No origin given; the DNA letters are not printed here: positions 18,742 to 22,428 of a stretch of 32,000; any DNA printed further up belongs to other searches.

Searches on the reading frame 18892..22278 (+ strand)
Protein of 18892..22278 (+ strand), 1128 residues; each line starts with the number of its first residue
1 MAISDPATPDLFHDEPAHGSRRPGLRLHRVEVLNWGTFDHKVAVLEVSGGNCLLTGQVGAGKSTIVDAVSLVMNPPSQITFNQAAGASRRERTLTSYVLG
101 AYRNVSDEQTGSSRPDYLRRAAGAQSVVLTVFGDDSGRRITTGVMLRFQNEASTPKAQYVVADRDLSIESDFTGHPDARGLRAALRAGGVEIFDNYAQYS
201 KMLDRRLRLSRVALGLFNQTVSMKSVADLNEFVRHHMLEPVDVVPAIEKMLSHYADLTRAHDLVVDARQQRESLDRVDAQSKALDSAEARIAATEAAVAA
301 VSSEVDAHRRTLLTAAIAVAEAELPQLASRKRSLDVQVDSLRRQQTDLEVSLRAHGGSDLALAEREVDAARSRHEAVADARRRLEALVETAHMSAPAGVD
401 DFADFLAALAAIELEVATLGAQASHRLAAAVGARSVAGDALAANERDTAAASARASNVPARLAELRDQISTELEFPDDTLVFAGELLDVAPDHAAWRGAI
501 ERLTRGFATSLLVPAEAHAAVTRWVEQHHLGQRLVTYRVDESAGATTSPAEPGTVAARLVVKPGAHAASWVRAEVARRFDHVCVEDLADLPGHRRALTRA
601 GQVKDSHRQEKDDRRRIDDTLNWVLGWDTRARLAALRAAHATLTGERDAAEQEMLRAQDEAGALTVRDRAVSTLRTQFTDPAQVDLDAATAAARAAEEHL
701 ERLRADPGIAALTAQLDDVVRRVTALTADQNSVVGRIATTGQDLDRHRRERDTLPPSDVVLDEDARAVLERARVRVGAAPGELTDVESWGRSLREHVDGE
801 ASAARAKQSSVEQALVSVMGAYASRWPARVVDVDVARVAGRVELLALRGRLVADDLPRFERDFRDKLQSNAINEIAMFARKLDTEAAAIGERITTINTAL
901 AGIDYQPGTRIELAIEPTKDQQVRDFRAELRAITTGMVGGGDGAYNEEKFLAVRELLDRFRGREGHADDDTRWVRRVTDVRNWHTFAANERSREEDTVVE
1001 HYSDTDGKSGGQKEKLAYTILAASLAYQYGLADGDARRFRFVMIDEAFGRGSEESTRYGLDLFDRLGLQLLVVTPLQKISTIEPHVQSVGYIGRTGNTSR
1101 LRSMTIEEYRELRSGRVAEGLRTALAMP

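Call 9: search_protein_families(library=pfam, proteins=[window:18892-22278:+], max_evalue=0.001)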
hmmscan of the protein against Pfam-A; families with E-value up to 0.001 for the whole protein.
window:18892-22278:+ (1128 aa): 3 families
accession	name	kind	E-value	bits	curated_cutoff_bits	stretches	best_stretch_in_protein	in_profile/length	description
PF13558.12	SbcC_Walker_B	-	1.7e-24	86.3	27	1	976-1064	2-89/90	SbcC/RAD50-like, Walker B motif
PF13555.12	AAA_29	-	4.3e-21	74.9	27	1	27-87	1-60/61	P-loop containing region of AAA domain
PF13476.12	AAA_23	-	0.00021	22.5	27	1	30-77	2-47/201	AAA domain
